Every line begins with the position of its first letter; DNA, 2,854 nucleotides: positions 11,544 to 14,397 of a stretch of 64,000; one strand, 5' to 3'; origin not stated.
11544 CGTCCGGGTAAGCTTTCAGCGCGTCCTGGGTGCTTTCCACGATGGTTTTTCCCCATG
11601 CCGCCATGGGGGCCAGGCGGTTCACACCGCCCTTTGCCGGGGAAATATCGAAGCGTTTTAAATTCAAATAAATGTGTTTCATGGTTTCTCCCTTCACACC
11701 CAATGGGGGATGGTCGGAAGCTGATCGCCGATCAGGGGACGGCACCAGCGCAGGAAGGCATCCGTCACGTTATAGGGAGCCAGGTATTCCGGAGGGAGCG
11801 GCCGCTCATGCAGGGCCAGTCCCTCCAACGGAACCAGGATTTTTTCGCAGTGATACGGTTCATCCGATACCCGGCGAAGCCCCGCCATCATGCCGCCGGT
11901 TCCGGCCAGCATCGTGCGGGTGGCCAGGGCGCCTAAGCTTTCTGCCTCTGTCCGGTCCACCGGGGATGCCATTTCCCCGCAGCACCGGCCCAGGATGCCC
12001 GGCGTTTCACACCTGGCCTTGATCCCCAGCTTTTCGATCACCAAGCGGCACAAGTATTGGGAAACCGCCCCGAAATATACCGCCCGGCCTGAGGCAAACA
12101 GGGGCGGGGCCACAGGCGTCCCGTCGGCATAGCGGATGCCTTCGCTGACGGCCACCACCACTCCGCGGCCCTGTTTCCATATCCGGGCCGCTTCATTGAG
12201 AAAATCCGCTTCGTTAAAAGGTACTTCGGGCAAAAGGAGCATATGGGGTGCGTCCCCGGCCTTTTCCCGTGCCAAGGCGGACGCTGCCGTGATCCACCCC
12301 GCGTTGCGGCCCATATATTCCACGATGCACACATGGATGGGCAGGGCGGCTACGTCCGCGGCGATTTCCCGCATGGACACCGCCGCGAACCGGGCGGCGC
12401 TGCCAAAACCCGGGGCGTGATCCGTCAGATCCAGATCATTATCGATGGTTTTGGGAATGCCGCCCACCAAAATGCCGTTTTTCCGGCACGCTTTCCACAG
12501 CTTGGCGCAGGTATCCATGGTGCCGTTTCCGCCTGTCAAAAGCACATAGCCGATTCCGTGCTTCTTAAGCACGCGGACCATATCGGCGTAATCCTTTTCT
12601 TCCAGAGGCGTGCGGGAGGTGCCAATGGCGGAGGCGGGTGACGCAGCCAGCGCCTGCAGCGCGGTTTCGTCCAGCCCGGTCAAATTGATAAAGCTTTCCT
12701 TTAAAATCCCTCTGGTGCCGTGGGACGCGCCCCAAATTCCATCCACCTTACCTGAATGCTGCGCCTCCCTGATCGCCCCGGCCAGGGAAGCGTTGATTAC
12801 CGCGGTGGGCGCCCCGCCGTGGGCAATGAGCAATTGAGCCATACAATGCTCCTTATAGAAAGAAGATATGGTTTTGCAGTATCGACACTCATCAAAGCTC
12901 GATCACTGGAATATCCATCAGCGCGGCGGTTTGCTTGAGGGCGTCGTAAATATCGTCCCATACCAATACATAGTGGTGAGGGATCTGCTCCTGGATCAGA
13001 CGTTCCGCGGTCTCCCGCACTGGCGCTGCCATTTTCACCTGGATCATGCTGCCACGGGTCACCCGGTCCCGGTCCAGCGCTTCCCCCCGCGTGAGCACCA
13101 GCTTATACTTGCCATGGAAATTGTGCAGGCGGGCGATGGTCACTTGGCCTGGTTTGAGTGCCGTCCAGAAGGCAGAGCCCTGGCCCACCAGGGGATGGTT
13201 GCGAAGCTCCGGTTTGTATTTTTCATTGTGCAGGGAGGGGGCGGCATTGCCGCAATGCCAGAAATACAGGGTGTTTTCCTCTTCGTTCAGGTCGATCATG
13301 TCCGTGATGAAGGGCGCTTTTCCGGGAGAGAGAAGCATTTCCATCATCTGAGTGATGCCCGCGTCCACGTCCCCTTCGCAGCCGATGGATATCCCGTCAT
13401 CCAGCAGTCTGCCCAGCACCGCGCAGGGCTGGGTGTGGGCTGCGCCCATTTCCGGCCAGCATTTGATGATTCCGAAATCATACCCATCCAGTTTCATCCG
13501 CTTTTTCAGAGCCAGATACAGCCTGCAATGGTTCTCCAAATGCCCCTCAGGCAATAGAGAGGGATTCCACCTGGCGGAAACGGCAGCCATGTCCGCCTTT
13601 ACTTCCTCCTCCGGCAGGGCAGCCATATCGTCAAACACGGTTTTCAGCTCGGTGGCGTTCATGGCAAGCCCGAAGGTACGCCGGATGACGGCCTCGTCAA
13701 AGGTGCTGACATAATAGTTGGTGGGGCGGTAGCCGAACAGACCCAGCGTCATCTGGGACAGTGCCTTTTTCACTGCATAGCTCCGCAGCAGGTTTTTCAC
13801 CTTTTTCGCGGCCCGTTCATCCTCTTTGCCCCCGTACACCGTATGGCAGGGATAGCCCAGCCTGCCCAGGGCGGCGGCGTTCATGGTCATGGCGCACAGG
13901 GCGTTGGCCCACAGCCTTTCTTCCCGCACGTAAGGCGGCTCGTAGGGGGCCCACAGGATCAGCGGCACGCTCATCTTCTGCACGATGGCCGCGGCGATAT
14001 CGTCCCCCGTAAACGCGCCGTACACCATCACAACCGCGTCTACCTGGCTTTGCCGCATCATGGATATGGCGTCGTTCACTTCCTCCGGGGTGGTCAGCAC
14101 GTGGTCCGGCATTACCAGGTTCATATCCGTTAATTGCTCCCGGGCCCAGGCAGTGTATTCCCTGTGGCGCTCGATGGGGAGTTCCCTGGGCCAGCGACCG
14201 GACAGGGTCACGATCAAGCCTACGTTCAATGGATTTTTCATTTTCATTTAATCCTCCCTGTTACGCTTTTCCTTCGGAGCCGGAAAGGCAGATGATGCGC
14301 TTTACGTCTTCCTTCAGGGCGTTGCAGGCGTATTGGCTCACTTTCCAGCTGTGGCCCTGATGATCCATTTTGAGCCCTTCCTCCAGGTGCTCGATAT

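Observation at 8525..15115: Glycolysis-like catabolic cassette extended by a LarA-family enzyme and a TauE/SafE exporter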

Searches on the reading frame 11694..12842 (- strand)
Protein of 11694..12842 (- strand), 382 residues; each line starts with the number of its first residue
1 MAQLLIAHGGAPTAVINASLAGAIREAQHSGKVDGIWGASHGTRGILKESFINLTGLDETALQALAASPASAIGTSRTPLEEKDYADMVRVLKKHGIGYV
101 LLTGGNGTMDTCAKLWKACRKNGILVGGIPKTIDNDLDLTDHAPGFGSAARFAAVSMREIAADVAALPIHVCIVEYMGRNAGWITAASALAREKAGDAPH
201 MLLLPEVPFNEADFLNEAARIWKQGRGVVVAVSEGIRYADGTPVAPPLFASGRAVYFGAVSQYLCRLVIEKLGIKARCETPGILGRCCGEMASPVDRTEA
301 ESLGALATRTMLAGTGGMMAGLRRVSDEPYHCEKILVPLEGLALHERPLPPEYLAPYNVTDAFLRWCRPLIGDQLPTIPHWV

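Call 4: search_protein_families(library=pfam, proteins=[window:11694-12842:-])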
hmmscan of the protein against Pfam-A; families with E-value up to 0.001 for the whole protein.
window:11694-12842:- (382 aa): 1 family
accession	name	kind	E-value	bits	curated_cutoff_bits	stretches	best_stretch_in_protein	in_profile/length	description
PF00365.25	PFK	-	6.9e-51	173.7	30.9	1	5-309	3-275/277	Phosphofructokinase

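Call 5: search_protein_families(library=ncbifam, proteins=[window:11694-12842:-])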
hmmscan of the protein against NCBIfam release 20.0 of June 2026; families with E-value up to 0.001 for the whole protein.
window:11694-12842:- (382 aa): 11 families
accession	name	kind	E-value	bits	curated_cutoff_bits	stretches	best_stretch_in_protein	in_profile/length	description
NF010675.0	PRK14072.1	subfamily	5.7e-113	377.8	273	1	2-374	4-390/416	diphosphate--fructose-6-phosphate 1-phosphotransferase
TIGR02483.1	PFK_mixed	subfamily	1.8e-36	125.9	430.55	1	6-323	4-312/325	phosphofructokinase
NF002872.1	PRK03202.1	subfamily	1.4e-35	122.9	253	1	13-324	12-292/323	ATP-dependent 6-phosphofructokinase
NF005301.0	PRK06830.1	equivalog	1.4e-29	102.9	400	1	16-237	96-315/445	ATP-dependent 6-phosphofructokinase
NF010674.0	PRK14071.1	equivalog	8.9e-28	97.2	544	1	10-313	13-312/360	ATP-dependent 6-phosphofructokinase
TIGR02482.1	PFKA_ATP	equivalog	1.3e-19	70.4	371.35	1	12-221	10-207/301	6-phosphofructokinase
NF041103.1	PFKA_PPi_Ttgales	equivalog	2.7e-18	66.2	550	1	6-185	3-182/407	diphosphate--fructose-6-phosphate 1-phosphotransferase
TIGR02478.1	6PF1K_euk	equivalog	5.9e-15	54.5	708.4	2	124-315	141-313/744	6-phosphofructokinase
NF005121.0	PRK06555.1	equivalog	3.2e-14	52.5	395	1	36-193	38-211/404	pyrophosphate--fructose-6-phosphate 1-phosphotransferase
NF005482.0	PRK07085.1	subfamily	2.4e-12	46.1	446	1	21-191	93-266/558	diphosphate--fructose-6-phosphate 1-phosphotransferase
TIGR02477.1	PFKA_PPi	equivalog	1.5e-10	40.2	587.95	1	32-191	98-260/539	diphosphate--fructose-6-phosphate 1-phosphotransferase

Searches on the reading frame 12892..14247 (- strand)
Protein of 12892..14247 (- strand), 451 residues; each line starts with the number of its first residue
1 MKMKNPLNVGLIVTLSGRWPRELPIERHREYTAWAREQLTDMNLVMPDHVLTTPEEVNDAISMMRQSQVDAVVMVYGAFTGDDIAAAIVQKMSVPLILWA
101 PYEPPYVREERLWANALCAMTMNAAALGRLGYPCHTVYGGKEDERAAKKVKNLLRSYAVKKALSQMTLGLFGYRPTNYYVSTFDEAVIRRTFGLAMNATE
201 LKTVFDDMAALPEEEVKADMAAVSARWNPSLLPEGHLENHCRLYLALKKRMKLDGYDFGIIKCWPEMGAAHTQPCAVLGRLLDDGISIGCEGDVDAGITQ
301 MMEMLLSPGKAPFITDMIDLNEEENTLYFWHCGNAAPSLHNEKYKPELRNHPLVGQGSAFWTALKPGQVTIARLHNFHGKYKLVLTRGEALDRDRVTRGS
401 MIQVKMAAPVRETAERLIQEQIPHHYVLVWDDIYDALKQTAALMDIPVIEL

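Call 4: search_protein_families(library=pfam, proteins=[window:12892-14247:-])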
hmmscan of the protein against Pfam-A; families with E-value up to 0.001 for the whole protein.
window:12892-14247:- (451 aa): 1 family
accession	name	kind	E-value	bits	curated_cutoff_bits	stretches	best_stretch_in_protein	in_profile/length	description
PF02952.23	Fucose_iso_C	-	1.5e-09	38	29.3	1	331-449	3-140/143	L-fucose isomerase, C-terminal domain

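Call 5: search_protein_families(library=ncbifam, proteins=[window:12892-14247:-])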
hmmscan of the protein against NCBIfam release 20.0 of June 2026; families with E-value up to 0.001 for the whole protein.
window:12892-14247:- (451 aa): 2 families
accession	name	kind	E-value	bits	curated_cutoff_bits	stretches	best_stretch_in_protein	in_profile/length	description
NF048012.1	SlpQosIsomSftI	equivalog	4.3e-66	223.5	700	1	40-448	31-440/443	sulfoquinovose isomerase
NF002795.0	PRK02929.1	equivalog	1.2e-09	37.4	622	1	128-449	138-473/499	L-arabinose isomerase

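Call 36: search_solved_structures(query=window:12892-14247:-, max_evalue=0.01)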
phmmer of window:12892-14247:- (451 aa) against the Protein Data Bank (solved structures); distinct sequences matched with E-value up to 0.01: 2.
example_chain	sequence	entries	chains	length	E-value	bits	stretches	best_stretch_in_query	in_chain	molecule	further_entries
9vf5_A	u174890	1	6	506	2e-07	33.2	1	128-395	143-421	L-arabinose isomerase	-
7cx7_A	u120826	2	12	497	0.00074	21.4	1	127-357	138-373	L-arabinose isomerase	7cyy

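Call 58: find_homologous_proteins(query=window:12892-14247:-, max_evalue=1e-20)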
Query window:12892-14247:- (451 aa): 431 proteins with E <= 1e-20 among 8000 candidates; the best 120 are listed.
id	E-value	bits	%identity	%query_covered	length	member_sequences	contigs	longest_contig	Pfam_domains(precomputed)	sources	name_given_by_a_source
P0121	1.8e-284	961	92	100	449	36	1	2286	PF02952.24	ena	-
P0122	4.0e-280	947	90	100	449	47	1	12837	PF02952.24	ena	-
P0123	6.6e-276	933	88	100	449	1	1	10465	PF02952.24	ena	-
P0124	1.2e-274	929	88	100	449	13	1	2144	PF02952.24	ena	-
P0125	1.1e-268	909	87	99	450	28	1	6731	PF02952.24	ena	-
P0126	1.6e-266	902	86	100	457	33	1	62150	PF02952.24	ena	-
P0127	1.4e-265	899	86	100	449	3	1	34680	PF02952.24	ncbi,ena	-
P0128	4.7e-265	897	85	100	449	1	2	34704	PF02952.24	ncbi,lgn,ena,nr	ncbi:MAG: fucose isomerase [Clostridia bacterium]|nr:fucose isomerase [Clostridia bacterium]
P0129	7.3e-264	893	84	100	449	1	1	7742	PF02952.24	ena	-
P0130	8.7e-262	886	84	100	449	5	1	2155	PF02952.24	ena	-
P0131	2.8e-261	885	84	100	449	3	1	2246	PF02952.24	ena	-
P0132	5.1e-261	884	84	100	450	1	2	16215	PF02952.24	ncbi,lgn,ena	-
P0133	5.6e-260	880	83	100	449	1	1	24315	PF02952.24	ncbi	-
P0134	3.5e-258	875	83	100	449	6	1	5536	PF02952.24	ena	-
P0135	3.9e-254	861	83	100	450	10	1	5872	PF02952.24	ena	-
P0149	3.7e-212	723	71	100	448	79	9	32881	PF02952.24,PF24856.2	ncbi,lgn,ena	-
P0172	1.2e-171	589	58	100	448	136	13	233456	PF02952.24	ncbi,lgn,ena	-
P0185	1.5e-169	582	56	100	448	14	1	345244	PF02952.24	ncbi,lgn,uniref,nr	ncbi:fucose isomerase [Clostridium sp. chh4-2]|uniref:L-fucose/L-arabinose isomerase family protein 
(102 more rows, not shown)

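Call 59: find_encoding_contigs(protein=P0185, flank=9000, max_places=2)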
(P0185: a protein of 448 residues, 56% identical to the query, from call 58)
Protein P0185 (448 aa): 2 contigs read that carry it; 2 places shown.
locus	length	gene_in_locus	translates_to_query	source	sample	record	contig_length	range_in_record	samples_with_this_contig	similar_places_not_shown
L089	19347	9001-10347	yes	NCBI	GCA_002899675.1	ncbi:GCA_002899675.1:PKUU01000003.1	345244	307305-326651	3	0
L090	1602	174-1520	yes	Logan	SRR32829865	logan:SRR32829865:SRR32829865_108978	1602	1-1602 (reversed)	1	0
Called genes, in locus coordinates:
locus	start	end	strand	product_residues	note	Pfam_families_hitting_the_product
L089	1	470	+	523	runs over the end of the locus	PF03063:Prismane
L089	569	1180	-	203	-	PF05067:Mn_catalase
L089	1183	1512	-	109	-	PF12652:CotJB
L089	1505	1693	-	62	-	PF11007:CotJA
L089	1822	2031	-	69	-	-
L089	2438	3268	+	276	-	PF01209:Ubie_methyltran, PF03848:TehB (weak), PF13489:Methyltransf_23, PF13847:Methyltransf_31, PF08241:Methyltransf_11, PF08242:Methyltransf_12, PF13649:Methyltransf_25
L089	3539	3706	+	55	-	-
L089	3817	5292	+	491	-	PF03553:Na_H_antiporter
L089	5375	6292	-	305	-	PF19085:Choline_bind_2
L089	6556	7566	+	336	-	PF19085:Choline_bind_2, PF20316:DUF6612 (faint)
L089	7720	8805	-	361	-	PF01757:Acyl_transf_3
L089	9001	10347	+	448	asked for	PF02952:Fucose_iso_C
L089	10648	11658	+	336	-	PF00356:LacI, PF00532:Peripla_BP_1, PF13407:Peripla_BP_4, PF13377:Peripla_BP_3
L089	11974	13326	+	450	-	PF01547:SBP_bac_1, PF13416:SBP_bac_8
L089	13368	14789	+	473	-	PF00884:Sulfatase, PF01663:Phosphodiest (weak), PF16347:SGSH_C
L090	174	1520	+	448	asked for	PF02952:Fucose_iso_C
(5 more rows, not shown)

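Call 60: find_encoding_contigs(protein=P0149, flank=9000, max_places=2)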
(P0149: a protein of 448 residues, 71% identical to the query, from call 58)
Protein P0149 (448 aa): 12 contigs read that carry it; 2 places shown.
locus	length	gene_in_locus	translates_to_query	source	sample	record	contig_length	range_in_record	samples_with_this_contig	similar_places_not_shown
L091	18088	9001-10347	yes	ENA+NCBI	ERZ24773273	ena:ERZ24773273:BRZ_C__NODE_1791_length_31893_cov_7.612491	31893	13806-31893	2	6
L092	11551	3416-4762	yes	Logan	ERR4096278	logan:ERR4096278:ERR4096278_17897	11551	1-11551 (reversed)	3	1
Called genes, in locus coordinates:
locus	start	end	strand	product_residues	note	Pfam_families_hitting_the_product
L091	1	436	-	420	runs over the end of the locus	PF00535:Glycos_transf_2, PF13641:Glyco_tranf_2_3, PF13632:Glyco_trans_2_3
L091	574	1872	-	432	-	PF00275:EPSP_synthase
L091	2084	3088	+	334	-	PF14397:ATPgrasp_ST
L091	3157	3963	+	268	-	PF04055:Radical_SAM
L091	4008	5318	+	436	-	PF13660:DUF4147, PF05161:MOFRL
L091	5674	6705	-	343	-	PF00150:Cellulase (weak)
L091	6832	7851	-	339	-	PF00356:LacI, PF00532:Peripla_BP_1, PF13407:Peripla_BP_4, PF13377:Peripla_BP_3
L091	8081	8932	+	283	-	PF01116:F_bP_aldolase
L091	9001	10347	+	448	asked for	PF24856:AraA_central (weak), PF02952:Fucose_iso_C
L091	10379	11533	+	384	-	PF00365:PFK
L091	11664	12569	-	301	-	PF00528:BPD_transp_1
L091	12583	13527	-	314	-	PF00528:BPD_transp_1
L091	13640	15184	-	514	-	PF01547:SBP_bac_1, PF13416:SBP_bac_8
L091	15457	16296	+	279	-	PF00121:TIM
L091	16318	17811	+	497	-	PF09861:Lar_N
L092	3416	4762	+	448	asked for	PF24856:AraA_central (weak), PF02952:Fucose_iso_C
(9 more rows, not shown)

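Call 85: find_encoding_contigs(protein=P0172, flank=9000, max_places=3)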
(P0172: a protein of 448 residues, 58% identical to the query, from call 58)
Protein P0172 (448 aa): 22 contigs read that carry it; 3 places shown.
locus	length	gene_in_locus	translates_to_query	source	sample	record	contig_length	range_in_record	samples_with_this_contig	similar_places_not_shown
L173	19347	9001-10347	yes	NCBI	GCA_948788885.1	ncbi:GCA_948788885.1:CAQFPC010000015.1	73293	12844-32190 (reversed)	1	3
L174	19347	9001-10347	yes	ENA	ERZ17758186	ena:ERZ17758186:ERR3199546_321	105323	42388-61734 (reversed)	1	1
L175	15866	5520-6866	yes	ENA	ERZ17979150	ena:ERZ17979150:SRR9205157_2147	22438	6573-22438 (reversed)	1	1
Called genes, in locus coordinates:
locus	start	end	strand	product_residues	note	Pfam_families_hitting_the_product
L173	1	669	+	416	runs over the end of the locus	PF00480:ROK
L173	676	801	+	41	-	-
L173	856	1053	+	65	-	-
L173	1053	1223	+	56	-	-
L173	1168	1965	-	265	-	PF08861:DUF1828, PF08862:DUF1829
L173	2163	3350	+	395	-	PF00365:PFK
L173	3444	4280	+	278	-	PF00121:TIM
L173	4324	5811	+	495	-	PF09861:Lar_N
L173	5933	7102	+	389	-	PF07969:Amidohydro_3 (weak), PF01979:Amidohydro_1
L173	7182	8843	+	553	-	PF03609:EII-Sor, PF03613:EIID-AGA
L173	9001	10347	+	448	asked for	PF02952:Fucose_iso_C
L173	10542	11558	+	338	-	PF00356:LacI, PF00532:Peripla_BP_1, PF13407:Peripla_BP_4, PF13377:Peripla_BP_3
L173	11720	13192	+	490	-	PF00884:Sulfatase, PF01663:Phosphodiest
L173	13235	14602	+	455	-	PF01547:SBP_bac_1, PF13416:SBP_bac_8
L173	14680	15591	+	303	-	PF00528:BPD_transp_1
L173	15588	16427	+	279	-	PF00528:BPD_transp_1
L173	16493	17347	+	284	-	PF01116:F_bP_aldolase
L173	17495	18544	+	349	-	PF01380:SIS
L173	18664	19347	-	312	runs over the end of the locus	-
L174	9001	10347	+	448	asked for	PF02952:Fucose_iso_C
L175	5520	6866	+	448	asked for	PF02952:Fucose_iso_C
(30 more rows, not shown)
